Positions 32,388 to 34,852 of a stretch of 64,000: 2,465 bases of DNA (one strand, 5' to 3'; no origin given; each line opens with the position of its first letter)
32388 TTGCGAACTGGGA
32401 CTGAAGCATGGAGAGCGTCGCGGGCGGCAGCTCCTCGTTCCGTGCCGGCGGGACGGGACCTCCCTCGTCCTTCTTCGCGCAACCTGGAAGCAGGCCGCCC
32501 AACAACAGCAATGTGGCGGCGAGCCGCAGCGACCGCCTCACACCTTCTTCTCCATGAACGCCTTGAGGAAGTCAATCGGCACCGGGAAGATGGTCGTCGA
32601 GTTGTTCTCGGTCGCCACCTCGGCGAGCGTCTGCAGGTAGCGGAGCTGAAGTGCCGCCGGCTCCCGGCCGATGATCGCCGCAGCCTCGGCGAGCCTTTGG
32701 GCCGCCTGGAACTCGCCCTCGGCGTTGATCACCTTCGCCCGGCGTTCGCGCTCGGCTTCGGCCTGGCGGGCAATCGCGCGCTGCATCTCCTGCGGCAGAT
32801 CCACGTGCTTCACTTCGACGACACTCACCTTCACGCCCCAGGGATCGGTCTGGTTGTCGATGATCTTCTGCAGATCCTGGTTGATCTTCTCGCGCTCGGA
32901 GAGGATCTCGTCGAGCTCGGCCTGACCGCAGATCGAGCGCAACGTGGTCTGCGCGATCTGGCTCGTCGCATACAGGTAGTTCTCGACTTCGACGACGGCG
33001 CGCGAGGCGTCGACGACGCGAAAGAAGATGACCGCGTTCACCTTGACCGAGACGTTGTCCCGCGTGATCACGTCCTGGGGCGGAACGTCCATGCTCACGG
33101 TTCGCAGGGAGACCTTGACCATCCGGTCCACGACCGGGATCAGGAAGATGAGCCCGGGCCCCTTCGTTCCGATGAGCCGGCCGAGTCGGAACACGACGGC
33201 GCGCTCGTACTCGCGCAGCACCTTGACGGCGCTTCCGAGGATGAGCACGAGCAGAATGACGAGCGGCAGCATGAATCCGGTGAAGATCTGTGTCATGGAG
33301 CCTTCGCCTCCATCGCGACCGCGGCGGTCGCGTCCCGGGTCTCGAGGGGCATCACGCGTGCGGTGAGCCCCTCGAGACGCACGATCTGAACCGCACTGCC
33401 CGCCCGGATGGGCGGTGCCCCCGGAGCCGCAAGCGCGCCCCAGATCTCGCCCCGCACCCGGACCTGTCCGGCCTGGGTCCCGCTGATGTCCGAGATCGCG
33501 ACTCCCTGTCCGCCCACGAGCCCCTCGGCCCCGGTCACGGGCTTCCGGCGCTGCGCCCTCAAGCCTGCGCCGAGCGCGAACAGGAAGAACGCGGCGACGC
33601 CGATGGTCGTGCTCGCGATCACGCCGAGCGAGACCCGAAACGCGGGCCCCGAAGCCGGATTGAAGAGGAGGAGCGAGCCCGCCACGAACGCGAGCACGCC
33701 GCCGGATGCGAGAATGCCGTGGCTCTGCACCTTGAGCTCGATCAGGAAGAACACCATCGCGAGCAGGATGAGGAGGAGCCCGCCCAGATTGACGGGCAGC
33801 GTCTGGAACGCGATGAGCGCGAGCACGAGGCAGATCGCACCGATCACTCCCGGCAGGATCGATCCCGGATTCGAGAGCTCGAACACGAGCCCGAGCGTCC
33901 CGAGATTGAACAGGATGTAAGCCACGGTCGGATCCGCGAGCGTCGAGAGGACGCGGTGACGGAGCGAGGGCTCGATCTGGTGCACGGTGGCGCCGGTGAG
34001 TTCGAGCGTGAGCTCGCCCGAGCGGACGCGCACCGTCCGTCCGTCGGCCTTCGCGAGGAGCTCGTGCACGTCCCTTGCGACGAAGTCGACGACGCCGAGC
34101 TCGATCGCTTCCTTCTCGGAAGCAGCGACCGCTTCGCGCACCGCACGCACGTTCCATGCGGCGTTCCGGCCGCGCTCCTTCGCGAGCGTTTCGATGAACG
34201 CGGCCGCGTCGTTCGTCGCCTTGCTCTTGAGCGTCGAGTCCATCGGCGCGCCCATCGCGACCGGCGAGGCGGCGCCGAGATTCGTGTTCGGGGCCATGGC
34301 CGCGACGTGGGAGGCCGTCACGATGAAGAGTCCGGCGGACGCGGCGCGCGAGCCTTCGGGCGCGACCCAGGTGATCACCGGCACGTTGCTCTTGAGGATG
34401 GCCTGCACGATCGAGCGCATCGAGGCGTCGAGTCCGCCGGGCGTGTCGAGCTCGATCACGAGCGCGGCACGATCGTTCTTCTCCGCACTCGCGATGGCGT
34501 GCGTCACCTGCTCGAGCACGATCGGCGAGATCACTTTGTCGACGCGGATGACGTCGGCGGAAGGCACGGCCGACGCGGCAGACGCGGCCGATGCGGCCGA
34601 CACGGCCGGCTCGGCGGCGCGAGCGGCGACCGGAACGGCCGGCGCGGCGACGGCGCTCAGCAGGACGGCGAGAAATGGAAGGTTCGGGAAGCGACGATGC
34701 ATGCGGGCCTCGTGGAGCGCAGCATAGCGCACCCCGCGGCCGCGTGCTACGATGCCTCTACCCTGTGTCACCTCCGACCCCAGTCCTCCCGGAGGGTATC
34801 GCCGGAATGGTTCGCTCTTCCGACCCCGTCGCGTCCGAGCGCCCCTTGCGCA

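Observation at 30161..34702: Six translationally coupled genes: NfeD-SPFH-DUF1684-NTF2-like-DinB-DUF1572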

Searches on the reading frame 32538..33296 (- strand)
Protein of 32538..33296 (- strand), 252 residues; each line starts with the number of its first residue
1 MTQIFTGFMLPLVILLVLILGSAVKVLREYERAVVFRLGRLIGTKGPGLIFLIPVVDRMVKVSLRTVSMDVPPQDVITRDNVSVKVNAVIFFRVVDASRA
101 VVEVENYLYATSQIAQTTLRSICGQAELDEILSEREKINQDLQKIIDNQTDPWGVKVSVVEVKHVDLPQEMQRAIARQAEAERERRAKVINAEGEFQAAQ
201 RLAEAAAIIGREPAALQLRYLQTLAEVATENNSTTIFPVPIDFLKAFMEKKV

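Call 4: search_protein_families(library=pfam, proteins=[window:32538-33296:-], max_evalue=0.01)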
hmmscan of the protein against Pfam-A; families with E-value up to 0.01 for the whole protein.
window:32538-33296:- (252 aa): 3 families
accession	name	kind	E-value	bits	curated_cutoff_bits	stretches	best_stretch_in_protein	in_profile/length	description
PF01145.31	Band_7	-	2.7e-42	145.2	23.6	1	26-195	2-175/176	SPFH domain / Band 7 family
PF13421.11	Band_7_1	-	0.00027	21.1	24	1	113-180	139-208/211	SPFH domain-Band 7 family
PF04155.23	Ground-like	-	0.0059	17.7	35.4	0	139-198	6-52/73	Ground-like domain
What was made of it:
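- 32538..33296 (-): Stomatin-type SPFH/Band 7 gene (252 aa). Its start ATG overlaps the nfeD stop (ATGA). Pfam Band_7 at 2.7e-42 (call 4).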

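Call 6: find_encoding_contigs(protein=window:32538-33296:-, flank=10000, max_places=6)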
Protein window:32538-33296:- (252 aa): 3 contigs read that carry it; 2 places shown.
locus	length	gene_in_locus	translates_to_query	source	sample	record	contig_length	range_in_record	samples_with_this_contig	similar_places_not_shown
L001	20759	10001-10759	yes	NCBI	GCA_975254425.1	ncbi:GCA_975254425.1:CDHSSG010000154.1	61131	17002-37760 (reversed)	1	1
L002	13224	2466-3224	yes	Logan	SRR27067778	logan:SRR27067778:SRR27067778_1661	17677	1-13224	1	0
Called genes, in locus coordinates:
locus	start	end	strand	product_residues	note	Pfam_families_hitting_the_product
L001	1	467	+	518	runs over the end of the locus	PF02366:PMT (weak), PF13231:PMT_2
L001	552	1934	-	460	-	PF01523:PmbA_TldD_1st, PF19290:PmbA_TldD_2nd, PF19289:PmbA_TldD_3rd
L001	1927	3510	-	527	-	PF01523:PmbA_TldD_1st, PF19290:PmbA_TldD_2nd, PF19289:PmbA_TldD_3rd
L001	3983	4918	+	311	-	PF00491:Arginase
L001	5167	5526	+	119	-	-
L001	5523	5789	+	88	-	-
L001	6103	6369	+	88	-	-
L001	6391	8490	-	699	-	PF00158:Sigma54_activat, PF14532:Sigma54_activ_2, PF07728:AAA_5, PF25601:AAA_lid_14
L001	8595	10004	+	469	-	PF25145:NfeD1b_N, PF24961:NfeD_membrane, PF01957:NfeD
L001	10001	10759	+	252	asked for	PF01145:Band_7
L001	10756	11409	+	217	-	PF07920:DUF1684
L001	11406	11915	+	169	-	PF19780:DUF6265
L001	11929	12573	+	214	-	PF12867:DinB_2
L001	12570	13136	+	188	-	PF12867:DinB_2, PF07609:DUF1572, PF04978:MST, PF11716:MDMPI_N (faint)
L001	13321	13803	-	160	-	-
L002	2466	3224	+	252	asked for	PF01145:Band_7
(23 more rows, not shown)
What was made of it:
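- Checked: The public calls on the source assembly GCA_975254425.1 give identical coordinates (call 6).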

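Call 46: search_protein_families(library=ncbifam, proteins=[window:32538-33296:-], max_evalue=0.001)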
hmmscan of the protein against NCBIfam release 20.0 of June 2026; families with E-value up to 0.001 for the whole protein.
window:32538-33296:- (252 aa): 5 families
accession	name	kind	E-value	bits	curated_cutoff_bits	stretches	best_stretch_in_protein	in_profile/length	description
TIGR01933.1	hflK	equivalog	2.8e-22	79.4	159.4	1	25-201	2-179/261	FtsH protease activity modulator HflK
TIGR01932.1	hflC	equivalog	3.6e-18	65.5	134.4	2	9-136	5-144/318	protease modulator HflC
NF008181.0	PRK10930.1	equivalog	2.7e-14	52.8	660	1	14-195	87-271/419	FtsH protease activity modulator HflK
NF058507.1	FlotScfldFlot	equivalog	1.5e-09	37.4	700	1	48-205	57-223/477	flotillin lipid rafts scaffold protein FloT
NF008259.0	PRK11029.1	equivalog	7.3e-09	35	427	1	10-100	6-103/334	protease modulator HflC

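Call 47: search_protein_families(library=padloc, proteins=[window:32538-33296:-], max_evalue=0.001)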
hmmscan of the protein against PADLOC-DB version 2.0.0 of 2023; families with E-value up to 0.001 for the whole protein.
window:32538-33296:- (252 aa): 0 families

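Call 55: search_solved_structures(query=window:32538-33296:-, max_evalue=1e-10, show_alignments=1)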
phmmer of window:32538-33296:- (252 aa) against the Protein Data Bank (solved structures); distinct sequences matched with E-value up to 1e-10: 13.
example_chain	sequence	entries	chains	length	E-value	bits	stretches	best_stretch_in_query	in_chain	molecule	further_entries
9oh9_A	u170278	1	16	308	1e-76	260.8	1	12-248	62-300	Stomatin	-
9wmj_A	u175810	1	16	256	1.2e-76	260.6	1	12-246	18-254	Stomatin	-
9wkz_A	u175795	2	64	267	1.4e-76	260.4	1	12-246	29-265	Stomatin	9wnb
9z7u_F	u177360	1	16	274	1.5e-76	260.3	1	12-246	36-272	Stomatin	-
3bk6_A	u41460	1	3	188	1.3e-64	221.2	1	56-232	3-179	PH stomatin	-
9zd2_F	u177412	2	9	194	7.9e-46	159.8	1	12-168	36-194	Stomatin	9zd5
8gn9_A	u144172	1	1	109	3.5e-41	144.6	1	62-168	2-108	Stomatin homolog PH1511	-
8z5g_A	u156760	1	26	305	1e-39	139.9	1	10-205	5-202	Protein QmcA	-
4fvj_A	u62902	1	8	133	1.3e-34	123.1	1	54-181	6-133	Stomatin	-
4fvf_A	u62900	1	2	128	1.7e-34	122.7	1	54-181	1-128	Stomatin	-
4fvg_A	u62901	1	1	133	8.4e-34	120.5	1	54-181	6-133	Stomatin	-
7wh3_A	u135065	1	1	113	2.3e-28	102.7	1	62-169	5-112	Stomatin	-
2rpb_A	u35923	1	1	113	9.9e-27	97.4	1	62-169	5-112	hypothetical membrane protein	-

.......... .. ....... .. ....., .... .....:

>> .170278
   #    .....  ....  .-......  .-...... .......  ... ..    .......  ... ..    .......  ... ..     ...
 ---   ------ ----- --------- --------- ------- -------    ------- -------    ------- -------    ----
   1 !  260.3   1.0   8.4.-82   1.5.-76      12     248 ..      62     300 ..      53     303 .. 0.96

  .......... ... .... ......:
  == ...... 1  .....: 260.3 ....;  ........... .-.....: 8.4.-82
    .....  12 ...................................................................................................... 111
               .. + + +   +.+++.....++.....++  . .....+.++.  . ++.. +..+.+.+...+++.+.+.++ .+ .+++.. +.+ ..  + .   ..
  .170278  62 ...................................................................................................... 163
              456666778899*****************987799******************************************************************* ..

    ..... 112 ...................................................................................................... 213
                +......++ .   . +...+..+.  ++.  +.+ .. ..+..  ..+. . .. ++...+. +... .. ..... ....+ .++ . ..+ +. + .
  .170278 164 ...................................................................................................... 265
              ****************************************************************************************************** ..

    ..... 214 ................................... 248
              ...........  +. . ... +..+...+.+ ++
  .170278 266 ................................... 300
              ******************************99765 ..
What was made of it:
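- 32538..33296 (-): Human stomatin at E=1e-76 and PH1511 at E=1.3e-64 (call 55).
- On NfeD1b-SPFH1b (STOPP protease-stomatin) operon: Stomatin at E=1e-76 and PH1511 at E=1.3e-64 (call 55).
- Stomatin matches at E=1e-76 (call 55).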

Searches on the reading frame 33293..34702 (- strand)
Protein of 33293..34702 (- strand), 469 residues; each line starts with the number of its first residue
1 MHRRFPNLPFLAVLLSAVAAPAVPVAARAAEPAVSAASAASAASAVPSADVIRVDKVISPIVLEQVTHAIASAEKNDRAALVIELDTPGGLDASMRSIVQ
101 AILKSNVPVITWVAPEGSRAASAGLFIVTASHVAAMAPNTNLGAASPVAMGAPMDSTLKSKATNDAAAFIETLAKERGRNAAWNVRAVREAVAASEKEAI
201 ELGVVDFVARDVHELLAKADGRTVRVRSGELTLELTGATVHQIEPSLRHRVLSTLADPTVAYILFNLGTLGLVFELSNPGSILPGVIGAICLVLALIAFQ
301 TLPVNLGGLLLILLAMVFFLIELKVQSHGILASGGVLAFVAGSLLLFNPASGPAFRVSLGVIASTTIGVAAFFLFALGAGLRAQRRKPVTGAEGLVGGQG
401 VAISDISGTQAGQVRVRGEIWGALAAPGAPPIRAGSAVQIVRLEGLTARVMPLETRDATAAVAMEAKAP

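Call 4: search_protein_families(library=pfam, proteins=[window:33293-34702:-], max_evalue=0.01)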
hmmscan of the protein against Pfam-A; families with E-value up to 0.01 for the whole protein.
window:33293-34702:- (469 aa): 4 families
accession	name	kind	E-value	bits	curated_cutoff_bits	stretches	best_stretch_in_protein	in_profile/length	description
PF24961.1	NfeD_membrane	-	5.4e-24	85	26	1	259-376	1-116/119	NfeD integral membrane domain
PF25145.1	NfeD1b_N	-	1.9e-13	50.9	40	1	51-199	4-146/189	NfeD1b, N-terminal domain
PF01957.25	NfeD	-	6.7e-12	45.9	29.1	1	392-452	1-57/57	NfeD-like C-terminal, partner-binding domain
PF01972.22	SDH_protease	-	0.0033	16.9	31.3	1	64-166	79-176/286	ClpP-like SDH-type serine proteinase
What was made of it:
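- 33293..34702 (-): nfeD, long NfeD1b form (469 aa): signal/anchor, ClpP-like serine protease domain, membrane domain and C-terminal OB-fold NfeD domain. Pfam NfeD1b_N, NfeD_membrane and NfeD (call 4).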

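Call 46: search_protein_families(library=ncbifam, proteins=[window:33293-34702:-], max_evalue=0.001)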
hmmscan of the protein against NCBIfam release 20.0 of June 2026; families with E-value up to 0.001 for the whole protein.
window:33293-34702:- (469 aa): 2 families
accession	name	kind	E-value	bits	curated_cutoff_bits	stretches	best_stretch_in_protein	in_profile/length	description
TIGR00706.1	SppA_dom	equivalog_domain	6.1e-05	22.8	155.45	1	52-143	5-96/208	signal peptide peptidase SppA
NF047768.1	Clp_like_SDH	equivalog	0.00089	18.8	250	0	64-167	66-164/260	SDH family Clp fold serine proteinase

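Call 47: search_protein_families(library=padloc, proteins=[window:33293-34702:-], max_evalue=0.001)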
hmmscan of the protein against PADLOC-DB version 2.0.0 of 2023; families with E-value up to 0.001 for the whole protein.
window:33293-34702:- (469 aa): 0 families

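Call 54: search_solved_structures(query=window:33293-34702:-, max_evalue=0.001, show_alignments=2)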
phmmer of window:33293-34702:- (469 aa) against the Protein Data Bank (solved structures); distinct sequences matched with E-value up to 0.001: 3.
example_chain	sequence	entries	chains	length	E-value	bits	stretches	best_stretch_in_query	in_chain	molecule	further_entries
2deo_A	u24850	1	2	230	4.6e-37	131.5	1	56-257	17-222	441aa long hypothetical nfeD protein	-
6m4b_A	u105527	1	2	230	1.2e-36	130.2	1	56-257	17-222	Membrane-bound protease PH1510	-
3bpp_A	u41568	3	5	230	1.6e-36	129.8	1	56-257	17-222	1510-N membrane protease | 441aa long hypothetical nfeD protein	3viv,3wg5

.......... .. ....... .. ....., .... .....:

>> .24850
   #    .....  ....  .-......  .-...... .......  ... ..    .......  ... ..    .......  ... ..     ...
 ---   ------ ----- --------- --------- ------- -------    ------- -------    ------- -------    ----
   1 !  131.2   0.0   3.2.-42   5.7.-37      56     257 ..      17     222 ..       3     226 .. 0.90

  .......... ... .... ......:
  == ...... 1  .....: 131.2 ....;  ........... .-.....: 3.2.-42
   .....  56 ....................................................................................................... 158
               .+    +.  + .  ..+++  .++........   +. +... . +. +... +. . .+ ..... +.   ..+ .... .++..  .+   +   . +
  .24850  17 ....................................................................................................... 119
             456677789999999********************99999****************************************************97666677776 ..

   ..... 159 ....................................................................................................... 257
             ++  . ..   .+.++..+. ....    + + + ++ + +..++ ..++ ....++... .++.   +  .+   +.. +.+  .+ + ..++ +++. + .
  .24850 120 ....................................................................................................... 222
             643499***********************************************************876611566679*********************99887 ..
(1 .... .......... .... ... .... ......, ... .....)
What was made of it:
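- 33293..34702 (-): PDB 2DEO/3BPP (PH1510 protease domain) at E=4.6e-37; Ser122 and Lys161 align with the catalytic Ser97 and Lys138 (call 54).
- On NfeD1b-SPFH1b (STOPP protease-stomatin) operon: PH1510 N-domain (2DEO) at E=4.6e-37 over residues 56-257 (call 54). Ser122 aligns with the position mutated in the S97A entry 6M4B, and Lys161 aligns with Lys138 (call 54; residue numbering derived by counting).
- Canonical pair: the PH1510 protease domain matches at E=4.6e-37 with the Ser/Lys dyad aligned (call 54).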
